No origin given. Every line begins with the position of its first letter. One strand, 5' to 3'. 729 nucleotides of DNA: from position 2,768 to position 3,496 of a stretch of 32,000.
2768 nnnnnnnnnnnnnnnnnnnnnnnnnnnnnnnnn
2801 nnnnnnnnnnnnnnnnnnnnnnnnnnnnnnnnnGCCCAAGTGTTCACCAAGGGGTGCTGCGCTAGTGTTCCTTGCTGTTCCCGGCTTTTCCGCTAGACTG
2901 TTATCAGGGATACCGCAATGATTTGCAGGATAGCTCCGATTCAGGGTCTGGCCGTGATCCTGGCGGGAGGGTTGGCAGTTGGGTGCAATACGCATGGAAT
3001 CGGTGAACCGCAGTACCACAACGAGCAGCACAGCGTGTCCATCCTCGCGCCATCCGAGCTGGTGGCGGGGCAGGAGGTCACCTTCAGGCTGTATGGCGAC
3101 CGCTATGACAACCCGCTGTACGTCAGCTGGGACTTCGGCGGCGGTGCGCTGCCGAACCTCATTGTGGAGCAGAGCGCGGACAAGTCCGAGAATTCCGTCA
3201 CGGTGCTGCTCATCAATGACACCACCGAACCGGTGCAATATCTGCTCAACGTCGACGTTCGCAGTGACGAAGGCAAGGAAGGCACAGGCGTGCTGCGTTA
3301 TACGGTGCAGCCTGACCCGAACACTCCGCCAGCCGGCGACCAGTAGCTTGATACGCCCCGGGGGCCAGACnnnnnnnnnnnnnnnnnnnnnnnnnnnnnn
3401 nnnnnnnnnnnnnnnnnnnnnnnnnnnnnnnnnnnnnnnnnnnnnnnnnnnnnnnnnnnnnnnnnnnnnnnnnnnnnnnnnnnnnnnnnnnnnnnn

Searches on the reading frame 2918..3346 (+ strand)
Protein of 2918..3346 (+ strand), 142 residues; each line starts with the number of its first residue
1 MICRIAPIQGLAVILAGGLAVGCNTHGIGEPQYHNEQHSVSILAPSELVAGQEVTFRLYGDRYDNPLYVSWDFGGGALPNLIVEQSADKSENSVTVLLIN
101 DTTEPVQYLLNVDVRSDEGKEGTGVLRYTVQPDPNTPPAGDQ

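Call 4: search_protein_families(library=pfam, proteins=[window:2918-3346:+], max_evalue=0.1)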
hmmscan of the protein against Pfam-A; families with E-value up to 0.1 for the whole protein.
window:2918-3346:+ (142 aa): 2 families
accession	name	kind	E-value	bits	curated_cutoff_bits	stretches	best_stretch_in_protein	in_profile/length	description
PF11614.14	FixG_C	-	0.0093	16.6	25.6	1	81-113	22-54/119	IG-like fold at C-terminal of FixG, putative oxidoreductase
PF00801.26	PKD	-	0.027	14.9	23.5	1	47-78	10-41/80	PKD domain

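Call 5: search_protein_families(library=ncbifam, proteins=[window:2918-3346:+], max_evalue=0.1)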
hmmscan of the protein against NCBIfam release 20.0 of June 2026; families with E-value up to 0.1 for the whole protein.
window:2918-3346:+ (142 aa): 0 families
